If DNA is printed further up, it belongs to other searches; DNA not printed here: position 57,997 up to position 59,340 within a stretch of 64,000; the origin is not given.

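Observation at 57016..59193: GT4 - STAS - phosphoglycosyltransferase triple fusion: the initiating enzyme carries a partner-switching module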

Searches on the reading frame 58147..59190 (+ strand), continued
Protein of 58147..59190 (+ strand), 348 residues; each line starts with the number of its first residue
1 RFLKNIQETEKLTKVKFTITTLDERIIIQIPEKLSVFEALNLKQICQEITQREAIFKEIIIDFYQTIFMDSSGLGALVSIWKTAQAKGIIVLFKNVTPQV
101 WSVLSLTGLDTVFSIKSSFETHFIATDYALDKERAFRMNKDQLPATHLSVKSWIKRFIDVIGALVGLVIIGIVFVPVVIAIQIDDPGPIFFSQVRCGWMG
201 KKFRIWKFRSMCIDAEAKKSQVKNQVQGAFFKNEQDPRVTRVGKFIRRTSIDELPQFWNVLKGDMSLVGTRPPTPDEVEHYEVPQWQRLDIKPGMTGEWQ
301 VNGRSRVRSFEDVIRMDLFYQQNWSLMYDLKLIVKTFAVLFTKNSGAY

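Call 77: find_homologous_proteins(query=P0138, max_evalue=1e-50)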
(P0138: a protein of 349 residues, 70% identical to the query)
Query P0138 (349 aa): 7580 proteins with E <= 1e-50 among 8000 candidates; the best 120 are listed.
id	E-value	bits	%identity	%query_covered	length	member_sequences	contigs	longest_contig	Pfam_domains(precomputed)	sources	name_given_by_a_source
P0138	2.1e-230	781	100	100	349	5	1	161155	PF01740.27,PF02397.23,PF13466.13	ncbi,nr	ncbi:MAG TPA: anti-sigma factor antagonist [Trichormus sp. M33_DOE_039]|nr:anti-sigma factor antagon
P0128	1.6e-213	726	93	100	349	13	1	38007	PF01740.27,PF02397.23,PF13466.13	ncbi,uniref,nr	ncbi:anti-sigma factor antagonist [Anabaena sp. UHCC 0399]|uniref:anti-sigma factor antagonist n=1 T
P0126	1.4e-211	720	90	100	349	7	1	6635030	PF01740.27,PF02397.23,PF13466.13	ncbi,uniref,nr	ncbi:anti-sigma factor antagonist [Nostoc sp. PCC 7524]|uniref:anti-sigma factor antagonist n=1 Tax=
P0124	1.3e-203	693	88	100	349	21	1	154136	PF01740.27,PF02397.23,PF13466.13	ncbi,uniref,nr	ncbi:anti-sigma factor antagonist [Nostoc parmelioides]|uniref:Anti-sigma factor antagonist n=1 Tax=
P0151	1.8e-202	690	89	98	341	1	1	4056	PF01740.27,PF02397.23,PF13466.13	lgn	-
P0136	3.8e-202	689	86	100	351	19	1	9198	PF01740.27,PF02397.23,PF13466.13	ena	-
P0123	1.7e-201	686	86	100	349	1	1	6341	PF01740.27,PF02397.23,PF13466.13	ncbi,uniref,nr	ncbi:anti-sigma factor antagonist [Anabaena azotica]|uniref:Anti-sigma factor antagonist n=1 Tax=Ana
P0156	2.7e-200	682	86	100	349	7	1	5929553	PF01740.27,PF02397.23,PF13466.13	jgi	jgi:anti-anti-sigma factor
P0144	7.6e-200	681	86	100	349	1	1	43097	PF01740.27,PF02397.23,PF13466.13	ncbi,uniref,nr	ncbi:anti-sigma factor antagonist [Nodularia sp. UHCC 0506]|uniref:anti-sigma factor antagonist n=1 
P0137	1.8e-199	680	86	100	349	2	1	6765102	PF01740.27,PF02397.23,PF13466.13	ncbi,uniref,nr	ncbi:anti-sigma factor antagonist [Nostoc sp. TCL26-01]|uniref:anti-sigma factor antagonist n=1 Tax=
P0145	2.2e-199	679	86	100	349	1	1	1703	PF01740.27,PF02397.23,PF13466.13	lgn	-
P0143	3.8e-199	679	85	100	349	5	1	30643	PF01740.27,PF02397.23,PF13466.13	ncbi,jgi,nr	ncbi:MAG: anti-sigma factor antagonist [Trichormus sp. ATA11-4-KO1]|jgi:anti-anti-sigma factor|nr:an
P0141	1.1e-198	677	85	100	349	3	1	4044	PF01740.27,PF02397.23,PF13466.13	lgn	-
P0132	1.4e-197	674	84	100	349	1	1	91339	PF01740.27,PF02397.23,PF13466.13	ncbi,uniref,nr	ncbi:anti-sigma factor antagonist [Dendronalium sp. ChiSLP03b]|uniref:anti-sigma factor antagonist n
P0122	2.3e-197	673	85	100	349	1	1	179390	PF01740.27,PF02397.23,PF13466.13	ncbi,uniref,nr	ncbi:anti-sigma factor antagonist [Nostoc sp. CENA67]|uniref:Anti-sigma factor antagonist n=1 Tax=Am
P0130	5.5e-197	672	84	100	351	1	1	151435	PF01740.27,PF02397.23,PF13466.13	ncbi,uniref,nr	ncbi:anti-anti-sigma factor [Nostoc minutum NIES-26]|uniref:Anti-sigma factor antagonist n=1 Tax=Nos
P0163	6.0e-197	671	85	100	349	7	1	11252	PF01740.27,PF02397.23,PF13466.13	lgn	-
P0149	3.9e-196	669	85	100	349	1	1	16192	PF01740.27,PF02397.23,PF13466.13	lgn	-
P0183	4.1e-195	665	85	100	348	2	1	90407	PF01740.27,PF02397.23,PF13466.13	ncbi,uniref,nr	ncbi:anti-sigma factor antagonist [Anabaena subtropica]|uniref:Anti-sigma factor antagonist n=1 Tax=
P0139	7.0e-195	665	84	100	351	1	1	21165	PF01740.27,PF02397.23,PF13466.13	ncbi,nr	ncbi:MAG: STAS domain-containing protein [Nodularia sp. (in: Bacteria)]|nr:MAG: STAS domain-containi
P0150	2.8e-194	663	84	100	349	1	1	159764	PF01740.27,PF02397.23,PF13466.13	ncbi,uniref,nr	ncbi:anti-sigma factor antagonist [Komarekiella sp. 'clone 1']|uniref:Anti-sigma factor antagonist n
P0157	3.7e-194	662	83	100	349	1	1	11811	PF01740.27,PF02397.23,PF13466.13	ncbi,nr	ncbi:MAG: anti-sigma factor antagonist [Nodularia sp. (in: cyanobacteria)]|nr:anti-sigma factor anta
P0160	6.6e-194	661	82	100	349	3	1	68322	PF01740.27,PF02397.23,PF13466.13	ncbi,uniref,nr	ncbi:sugar transferase [aff. Roholtiella sp. LEGE 12411]|uniref:sugar transferase n=1 Tax=aff. Rohol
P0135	7.2e-194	661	84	100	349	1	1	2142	PF01740.27,PF02397.23,PF13466.13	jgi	jgi:anti-anti-sigma factor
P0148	8.2e-194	661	84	100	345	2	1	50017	PF01740.27,PF02397.23,PF13466.13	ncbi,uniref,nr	ncbi:anti-sigma factor antagonist [Nostocaceae cyanobacterium CENA357]|uniref:Anti-sigma factor anta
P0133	9.8e-194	661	86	98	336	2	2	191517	PF01740.27,PF02397.23,PF13466.13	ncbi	-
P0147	1.9e-193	660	84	97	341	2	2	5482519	PF01740.27,PF02397.23,PF13466.13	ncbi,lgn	-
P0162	3.8e-193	659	83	100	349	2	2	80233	PF01740.27,PF02397.23,PF13466.13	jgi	jgi:exopolysaccharide biosynthesis polyprenyl glycosylphosphotransferase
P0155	3.8e-193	659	84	100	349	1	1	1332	PF01740.27,PF02397.23,PF13466.13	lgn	-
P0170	7.8e-193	658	83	100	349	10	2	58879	PF01740.27,PF02397.23,PF13466.13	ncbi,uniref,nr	ncbi:anti-sigma factor antagonist [Nodularia spumigena]|uniref:anti-sigma factor antagonist n=1 Tax=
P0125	8.8e-193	658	85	98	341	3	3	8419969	PF01740.27,PF02397.23,PF13466.13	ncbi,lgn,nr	ncbi:anti-sigma factor antagonist [Nostoc sp. NIES-4103]|nr:anti-sigma factor antagonist [Nostoc sp.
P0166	2.4e-192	656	84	100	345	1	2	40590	PF01740.27,PF02397.23,PF13466.13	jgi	jgi:anti-anti-sigma factor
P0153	2.5e-192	656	82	100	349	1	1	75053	PF01740.27,PF02397.23,PF13466.13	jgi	-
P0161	2.7e-192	656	82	100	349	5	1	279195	PF01740.27,PF02397.23,PF13466.13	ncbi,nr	ncbi:anti-sigma factor antagonist [Nostoc sp. B(2019)]|nr:anti-sigma factor antagonist [Nostoc sp. B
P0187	3.0e-192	656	81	100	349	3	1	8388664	PF01740.27,PF02397.23,PF13466.13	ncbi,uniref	ncbi:exopolysaccharide biosynthesis polyprenyl glycosylphosphotransferase [Nostoc sp. UHCC 0302]|uni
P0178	4.0e-192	656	84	100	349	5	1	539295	PF01740.27,PF02397.23,PF13466.13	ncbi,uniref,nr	ncbi:anti-sigma factor antagonist [Nostoc cycadae]|uniref:Anti-sigma factor antagonist n=1 Tax=Nosto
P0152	6.1e-192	655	82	100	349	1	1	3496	PF01740.27,PF02397.23,PF13466.13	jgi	jgi:exopolysaccharide biosynthesis polyprenyl glycosylphosphotransferase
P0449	6.8e-192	655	83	100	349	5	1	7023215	PF01740.27,PF02397.23,PF13466.13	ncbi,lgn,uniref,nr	ncbi:anti-sigma factor antagonist [Calothrix sp. PCC 7507]|uniref:anti-sigma factor antagonist n=1 T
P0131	7.1e-192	655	84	98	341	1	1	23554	PF01740.27,PF02397.23,PF13466.13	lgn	-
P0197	1.7e-191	654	84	100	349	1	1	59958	PF01740.27,PF02397.23,PF13466.13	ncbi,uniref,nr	ncbi:anti-sigma factor antagonist [Nostoc sp. LEGE 06077]|uniref:anti-sigma factor antagonist n=1 Ta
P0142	2.5e-191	653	84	97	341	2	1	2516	PF01740.27,PF02397.23,PF13466.13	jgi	jgi:anti-anti-sigma factor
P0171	6.8e-191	652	82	100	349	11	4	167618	PF01740.27,PF02397.23,PF13466.13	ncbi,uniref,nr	ncbi:anti-sigma factor antagonist [Nostoc sp. FACHB-87]|uniref:anti-sigma factor antagonist n=1 Tax=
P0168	1.0e-190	651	85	97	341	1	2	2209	PF01740.27,PF02397.23,PF13466.13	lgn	-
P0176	1.4e-190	651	80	100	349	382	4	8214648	PF01740.27,PF02397.23,PF13466.13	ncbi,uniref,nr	ncbi:anti-anti-sigma factor [Nostoc sp. 'Peltigera membranacea cyanobiont' 213]|uniref:sugar transfe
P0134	1.9e-190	650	83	100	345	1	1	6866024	PF01740.27,PF02397.23,PF13466.13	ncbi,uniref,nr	ncbi:anti-sigma factor antagonist [Halotia branconii]|uniref:Anti-sigma factor antagonist n=1 Tax=Ha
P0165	1.9e-190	650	83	100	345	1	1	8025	PF01740.27,PF02397.23,PF13466.13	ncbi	-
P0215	9.8e-190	648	81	100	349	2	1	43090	PF01740.27,PF02397.23,PF13466.13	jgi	jgi:anti-anti-sigma factor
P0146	3.6e-189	646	84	97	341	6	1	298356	PF01740.27,PF02397.23,PF13466.13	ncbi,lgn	-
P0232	9.0e-189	645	81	100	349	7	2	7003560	PF01740.27,PF02397.23,PF13466.13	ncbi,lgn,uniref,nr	ncbi:anti-anti-sigma factor [Cylindrospermum stagnale PCC 7417]|uniref:Anti-sigma factor antagonist 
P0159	9.9e-189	644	82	97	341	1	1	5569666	PF01740.27,PF02397.23,PF13466.13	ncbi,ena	-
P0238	1.2e-188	644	81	100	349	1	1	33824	PF01740.27,PF02397.23,PF13466.13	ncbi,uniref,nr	ncbi:anti-sigma factor antagonist [Cylindrospermum sp. FACHB-282]|uniref:anti-sigma factor antagonis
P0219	1.3e-188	644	81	100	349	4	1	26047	PF01740.27,PF02397.23,PF13466.13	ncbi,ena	-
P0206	2.4e-188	643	82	97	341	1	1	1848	PF01740.27,PF02397.23,PF13466.13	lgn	-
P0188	4.4e-188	642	83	97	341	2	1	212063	PF01740.27,PF02397.23,PF13466.13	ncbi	-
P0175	5.0e-188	642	81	100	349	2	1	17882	PF01740.27,PF02397.23,PF13466.13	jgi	jgi:anti-anti-sigma factor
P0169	1.1e-187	641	81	100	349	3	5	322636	PF01740.27,PF02397.23,PF13466.13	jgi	jgi:anti-anti-sigma factor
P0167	1.7e-187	640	81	100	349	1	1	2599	PF01740.27,PF02397.23,PF13466.13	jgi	jgi:exopolysaccharide biosynthesis polyprenyl glycosylphosphotransferase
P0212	1.7e-187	640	80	100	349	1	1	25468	PF01740.27,PF02397.23,PF13466.13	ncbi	ncbi:MAG: sugar transferase [Nostoc sp.]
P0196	2.8e-187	640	82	100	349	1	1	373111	PF01740.27,PF02397.23,PF13466.13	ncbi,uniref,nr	ncbi:anti-sigma factor antagonist [Nodularia harveyana UHCC-0300]|uniref:Anti-sigma factor antagonis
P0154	3.0e-187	640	81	97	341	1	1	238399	PF01740.27,PF02397.23,PF13466.13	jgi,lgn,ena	-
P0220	9.1e-187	638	82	99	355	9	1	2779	PF01740.27,PF02397.23,PF13466.13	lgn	-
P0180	1.4e-186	637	78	100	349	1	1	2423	PF01740.27,PF02397.23,PF13466.13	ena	-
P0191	2.3e-186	637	80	100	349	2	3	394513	PF01740.27,PF02397.23,PF13466.13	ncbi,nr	ncbi:MAG: anti-sigma factor antagonist [Nostoc sp. ChiSLP02]|nr:anti-sigma factor antagonist [Nostoc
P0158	2.3e-186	637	81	97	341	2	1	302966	PF01740.27,PF02397.23,PF13466.13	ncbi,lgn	-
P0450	4.5e-186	636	81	97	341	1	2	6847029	PF01740.27,PF02397.23,PF13466.13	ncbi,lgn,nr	ncbi:anti-sigma-factor antagonist and sugar transferase [Cylindrospermum sp. NIES-4074]|nr:anti-sigm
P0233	5.2e-186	636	79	100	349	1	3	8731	PF01740.27,PF02397.23,PF13466.13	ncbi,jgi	ncbi:MAG: hypothetical protein RLZZ507_4641 [Cyanobacteriota bacterium]|jgi:anti-anti-sigma factor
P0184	5.4e-186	635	80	100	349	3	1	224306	PF01740.27,PF02397.23,PF13466.13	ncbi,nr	ncbi:MAG: anti-sigma factor antagonist [Nostoc sp. ChiQUE01a]|nr:anti-sigma factor antagonist [Nosto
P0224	1.1e-185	634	80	100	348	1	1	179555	PF01740.27,PF02397.23,PF13466.13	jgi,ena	jgi:anti-anti-sigma factor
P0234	1.9e-185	634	79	100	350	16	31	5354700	PF01740.27,PF02397.23,PF13466.13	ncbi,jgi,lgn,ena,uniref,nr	ncbi:anti-sigma factor antagonist [Trichormus azollae]|jgi:anti-anti-sigma factor|uniref:Anti-sigma 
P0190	2.0e-185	634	81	100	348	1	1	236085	PF01740.27,PF02397.23,PF13466.13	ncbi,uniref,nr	ncbi:sugar transferase [Nostoc sp. FACHB-110]|uniref:sugar transferase n=1 Tax=Nostoc sp. FACHB-110 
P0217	3.0e-185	633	79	100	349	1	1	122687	PF01740.27,PF02397.23,PF13466.13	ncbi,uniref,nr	ncbi:sugar transferase [Anabaena sphaerica FACHB-251]|uniref:Sugar transferase n=1 Tax=Anabaena spha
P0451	3.6e-185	633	81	97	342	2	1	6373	PF01740.27,PF02397.23,PF13466.13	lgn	-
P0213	4.1e-185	633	81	99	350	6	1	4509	PF01740.27,PF02397.23,PF13466.13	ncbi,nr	ncbi:MAG: anti-sigma factor antagonist [Scytonema sp. CRU_2_7]|nr:anti-sigma factor antagonist [Scyt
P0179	5.2e-185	632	79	100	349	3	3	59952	PF01740.27,PF02397.23,PF13466.13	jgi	jgi:anti-anti-sigma factor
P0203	7.2e-185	632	79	100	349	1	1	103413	PF01740.27,PF02397.23,PF13466.13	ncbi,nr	ncbi:MAG: anti-sigma factor antagonist [Nostoc sp. S4]|nr:anti-sigma factor antagonist [Nostoc sp. S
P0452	1.4e-184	631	79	100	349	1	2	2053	PF01740.27,PF02397.23,PF13466.13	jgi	jgi:anti-anti-sigma factor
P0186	1.6e-184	631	82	97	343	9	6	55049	PF01740.27,PF02397.23,PF13466.13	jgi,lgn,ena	-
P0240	2.1e-184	630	78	100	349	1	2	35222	PF01740.27,PF02397.23,PF13466.13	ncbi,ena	-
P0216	2.7e-184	630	80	100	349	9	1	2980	PF01740.27,PF02397.23,PF13466.13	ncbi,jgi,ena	jgi:anti-anti-sigma factor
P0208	2.9e-184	630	79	100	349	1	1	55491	PF01740.27,PF02397.23,PF13466.13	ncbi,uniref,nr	ncbi:anti-sigma factor antagonist [Sphaerospermopsis aphanizomenoides BCCUSP55]|uniref:anti-sigma fa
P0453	3.1e-184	630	80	100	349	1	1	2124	PF01740.27,PF02397.23,PF13466.13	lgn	-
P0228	3.1e-184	630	78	100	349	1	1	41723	PF01740.27,PF02397.23,PF13466.13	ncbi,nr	ncbi:MAG: STAS domain-containing protein [Nostocales cyanobacterium]|nr:MAG: STAS domain-containing 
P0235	6.0e-184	629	78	100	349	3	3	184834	PF01740.27,PF02397.23,PF13466.13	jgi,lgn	jgi:anti-anti-sigma factor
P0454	6.5e-184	629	79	100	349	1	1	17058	PF01740.27,PF02397.23,PF13466.13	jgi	jgi:anti-anti-sigma factor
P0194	6.6e-184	629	80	100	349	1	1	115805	PF01740.27,PF02397.23,PF13466.13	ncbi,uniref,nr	ncbi:anti-sigma factor antagonist [Nostoc sp. PA-18-2419]|uniref:anti-sigma factor antagonist n=1 Ta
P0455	8.9e-184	628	79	100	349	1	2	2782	PF01740.27,PF02397.23,PF13466.13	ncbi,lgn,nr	ncbi:MAG TPA: sugar transferase [Nostocaceae cyanobacterium]|nr:sugar transferase [Nostocaceae cyano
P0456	9.7e-184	628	78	100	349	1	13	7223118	PF01740.27,PF02397.23,PF13466.13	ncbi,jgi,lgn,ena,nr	ncbi:MAG: sugar transferase [Gloeotrichia echinulata IR180]|jgi:anti-anti-sigma factor|nr:sugar tran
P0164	1.8e-183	627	81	97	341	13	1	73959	PF01740.27,PF02397.23,PF13466.13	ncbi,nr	ncbi:anti-sigma factor antagonist [Calothrix membranacea FACHB-236]|nr:anti-sigma factor antagonist 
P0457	1.9e-183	627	81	97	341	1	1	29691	PF01740.27,PF02397.23,PF13466.13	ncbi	-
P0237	2.0e-183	627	80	97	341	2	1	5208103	PF01740.27,PF02397.23,PF13466.13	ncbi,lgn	-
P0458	2.5e-183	627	78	100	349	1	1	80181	PF01740.27,PF02397.23,PF13466.13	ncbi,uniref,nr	ncbi:sugar transferase [Anabaena sp. UHCC 0451]|uniref:sugar transferase n=1 Tax=Anabaena sp. UHCC 0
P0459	4.0e-183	626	77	100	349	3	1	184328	PF01740.27,PF02397.23,PF13466.13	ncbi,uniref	ncbi:anti-sigma factor antagonist [Anabaena sp. WFMT]|uniref:anti-sigma factor antagonist n=1 Tax=An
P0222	4.0e-183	626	79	100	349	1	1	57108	PF01740.27,PF02397.23,PF13466.13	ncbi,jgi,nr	ncbi:MAG: exopolysaccharide biosynthesis polyprenyl glycosylphosphotransferase [Desmonostoc vinosum 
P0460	4.4e-183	626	77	100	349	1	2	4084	PF01740.27,PF02397.23,PF13466.13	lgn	-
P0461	1.1e-182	625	78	100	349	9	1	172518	PF01740.27,PF02397.23,PF13466.13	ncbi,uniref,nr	ncbi:anti-sigma factor antagonist [Anabaena lutea]|uniref:Anti-sigma factor antagonist n=1 Tax=Anaba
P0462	1.1e-182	625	79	100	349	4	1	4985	PF01740.27,PF02397.23,PF13466.13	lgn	-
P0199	1.8e-182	624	80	99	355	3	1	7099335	PF01740.27,PF02397.23,PF13466.13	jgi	jgi:anti-anti-sigma factor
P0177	1.8e-182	624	80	97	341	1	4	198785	PF01740.27,PF02397.23,PF13466.13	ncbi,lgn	-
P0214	2.2e-182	624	80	97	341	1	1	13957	PF01740.27,PF02397.23,PF13466.13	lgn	-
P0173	3.0e-182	623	81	97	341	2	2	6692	PF01740.27,PF02397.23,PF13466.13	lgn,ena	-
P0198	4.4e-182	623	83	97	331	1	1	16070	PF01740.27,PF02397.23,PF13466.13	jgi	jgi:exopolysaccharide biosynthesis polyprenyl glycosylphosphotransferase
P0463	4.8e-182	622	78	100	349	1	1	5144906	PF01740.27,PF02397.23,PF13466.13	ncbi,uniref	ncbi:anti-sigma factor antagonist [Okeanomitos corallinicola TIOX110]|uniref:Anti-sigma factor antag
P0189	4.9e-182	622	82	97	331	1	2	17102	PF01740.27,PF02397.23,PF13466.13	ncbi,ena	-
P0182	5.0e-182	622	80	97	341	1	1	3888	PF01740.27,PF02397.23,PF13466.13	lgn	-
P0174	7.5e-182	622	80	97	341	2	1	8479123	PF01740.27,PF02397.23,PF13466.13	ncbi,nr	ncbi:anti-sigma factor antagonist [Tolypothrix sp. PCC 7910]|nr:anti-sigma factor antagonist [Tolypo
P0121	8.3e-182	622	79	100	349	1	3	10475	PF01740.27,PF02397.23,PF13466.13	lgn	-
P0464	1.3e-181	621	76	100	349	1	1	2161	PF01740.27,PF02397.23,PF13466.13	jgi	jgi:anti-anti-sigma factor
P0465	2.4e-181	620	80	97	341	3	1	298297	PF01740.27,PF02397.23,PF13466.13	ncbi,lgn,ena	-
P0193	2.8e-181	620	79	97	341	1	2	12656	PF01740.27,PF02397.23,PF13466.13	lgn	-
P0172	3.5e-181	620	79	97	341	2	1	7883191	PF01740.27,PF02397.23,PF13466.13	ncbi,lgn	-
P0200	4.5e-181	619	83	97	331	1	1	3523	PF01740.27,PF02397.23,PF13466.13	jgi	jgi:exopolysaccharide biosynthesis polyprenyl glycosylphosphotransferase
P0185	1.1e-180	618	79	98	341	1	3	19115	PF01740.27,PF02397.23,PF13466.13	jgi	jgi:anti-anti-sigma factor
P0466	2.3e-180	617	77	100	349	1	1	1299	PF01740.27,PF02397.23,PF13466.13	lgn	-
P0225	3.3e-180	616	82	97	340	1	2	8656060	PF01740.27,PF02397.23,PF13466.13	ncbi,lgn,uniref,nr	ncbi:anti-sigma factor antagonist [Calothrix sp. NIES-2098]|uniref:anti-sigma factor antagonist n=1 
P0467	3.7e-180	616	77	100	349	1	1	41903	PF01740.27,PF02397.23,PF13466.13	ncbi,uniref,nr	ncbi:sugar transferase [Cronbergia sp. UHCC 0137]|uniref:sugar transferase n=1 Tax=Cronbergia sp. UH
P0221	3.8e-180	616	81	97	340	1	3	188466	PF01740.27,PF02397.23,PF13466.13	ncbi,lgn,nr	ncbi:MAG: anti-sigma factor antagonist [Aulosira sp. ZfuVER01]|nr:anti-sigma factor antagonist [Aulo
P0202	7.7e-180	615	82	97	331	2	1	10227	PF01740.27,PF02397.23,PF13466.13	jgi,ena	-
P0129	1.6e-179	614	78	100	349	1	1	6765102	PF01740.27,PF02397.23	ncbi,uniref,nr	ncbi:sugar transferase [Nostoc sp. TCL26-01]|uniref:sugar transferase n=1 Tax=Nostoc sp. TCL26-01 Ta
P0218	2.3e-179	614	78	100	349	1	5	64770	PF01740.27,PF02397.23,PF13466.13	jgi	jgi:anti-anti-sigma factor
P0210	2.8e-179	613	81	97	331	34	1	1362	PF01740.27,PF02397.23,PF13466.13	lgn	-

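Call 87: search_protein_families(library=pfam, proteins=[L007:688-1746:-, L007:11490-11876:-, L007:11971-13521:-, L007:13691-14170:+, L087:11171-12628:-, L087:12873-13280:+, L007:1798-5718:-], max_evalue=0.001)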
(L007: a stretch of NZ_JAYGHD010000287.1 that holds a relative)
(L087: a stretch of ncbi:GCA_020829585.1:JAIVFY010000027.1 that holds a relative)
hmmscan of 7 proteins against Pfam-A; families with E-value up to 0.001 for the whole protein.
L007:688-1746:- (352 aa): 2 families
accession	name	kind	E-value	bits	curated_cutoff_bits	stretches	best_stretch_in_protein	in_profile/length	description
PF05704.18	Caps_synth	-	5.8e-39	134.6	24.5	1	45-241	43-235/278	Capsular polysaccharide synthesis protein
PF04488.21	Gly_transf_sug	-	1.6e-09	38.8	23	1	67-146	4-89/93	Glycosyltransferase sugar-binding region containing DXD motif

L007:11490-11876:- (128 aa): 1 family
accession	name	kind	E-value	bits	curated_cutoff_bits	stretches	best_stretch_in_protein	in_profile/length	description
PF00072.30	Response_reg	-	2.1e-24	86.2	30.2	1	10-122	1-110/111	Response regulator receiver domain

L007:11971-13521:- (516 aa): 8 families
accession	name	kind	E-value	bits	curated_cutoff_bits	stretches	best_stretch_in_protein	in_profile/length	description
PF02518.31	HATPase_c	-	9.8e-30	103.7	26.4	1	384-514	2-110/111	Histidine kinase-, DNA gyrase B-, and HSP90-like ATPase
PF00072.30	Response_reg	-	1.7e-28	99.5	30.2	1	12-124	1-111/111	Response regulator receiver domain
PF00512.31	HisKA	-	8.6e-17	61.4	26.9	1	273-337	3-64/66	His Kinase A (phospho-acceptor) domain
PF13426.13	PAS_9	-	1.7e-09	38.3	27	1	166-267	2-103/103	PAS domain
PF13188.13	PAS_8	-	1.2e-08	35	21.8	1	155-208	1-54/65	PAS domain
PF08448.16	PAS_4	-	5.7e-08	33.4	23.1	1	161-270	1-110/110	PAS fold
PF00989.32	PAS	-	2.4e-06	28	22.6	1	159-265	5-113/113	PAS fold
PF08447.18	PAS_3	-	1.9e-05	25.3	25.6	1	179-250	2-75/89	PAS fold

L007:13691-14170:+ (160 aa): 0 families

L087:11171-12628:- (485 aa): 2 families
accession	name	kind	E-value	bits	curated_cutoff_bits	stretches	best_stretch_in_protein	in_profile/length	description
PF03050.20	DDE_Tnp_IS66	-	7e-38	131.1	23.1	1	168-436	5-278/284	Transposase IS66 family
PF20042.4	DUF6444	-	3e-06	28.2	27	1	14-90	13-85/85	Family of unknown function (DUF6444)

L087:12873-13280:+ (136 aa): 1 family
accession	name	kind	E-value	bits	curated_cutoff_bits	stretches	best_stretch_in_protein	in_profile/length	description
PF13808.11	DDE_Tnp_1_assoc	-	1e-37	128.5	32.3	1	32-118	2-88/88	DDE_Tnp_1-associated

L007:1798-5718:- (1306 aa): 3 families
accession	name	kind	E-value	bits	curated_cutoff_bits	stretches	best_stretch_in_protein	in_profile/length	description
PF11721.14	Malectin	-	1.3e-91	305.3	23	3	10-147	3-151/163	Malectin domain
PF01833.30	TIG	-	5.1e-09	36.4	20.9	1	1219-1299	4-82/84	IPT/TIG domain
PF07995.17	GSDH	-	3.7e-07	30.2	25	1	1025-1193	170-319/332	Glucose / Sorbosone dehydrogenase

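Call 91: get_annotated_region(hit=H5, flank=1500)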
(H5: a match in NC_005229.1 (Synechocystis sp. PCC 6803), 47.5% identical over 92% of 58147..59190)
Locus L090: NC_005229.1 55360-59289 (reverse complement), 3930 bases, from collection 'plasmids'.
description: Synechocystis sp. PCC 6803 plasmid pSYSM, complete sequence
organism: Synechocystis sp. PCC 6803 (NCBI taxid 1148)
taxonomy: Bacteria; Cyanobacteriota; Cyanophyceae; Synechococcales; Merismopediaceae; Synechocystis; Synechocystis sp. PCC 6803
host: -; source: -; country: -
typing (MOB-suite, as given by PLSDB): non-mobilizable
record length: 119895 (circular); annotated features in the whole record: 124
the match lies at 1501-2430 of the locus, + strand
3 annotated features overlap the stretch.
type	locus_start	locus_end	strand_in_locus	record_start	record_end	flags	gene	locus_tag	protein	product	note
CDS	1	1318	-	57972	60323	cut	-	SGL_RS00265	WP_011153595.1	NACHT domain-containing NTPase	-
CDS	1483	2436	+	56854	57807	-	-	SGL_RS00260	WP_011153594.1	sugar transferase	-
CDS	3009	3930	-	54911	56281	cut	-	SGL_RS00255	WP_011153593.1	glycosyltransferase family 2 protein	-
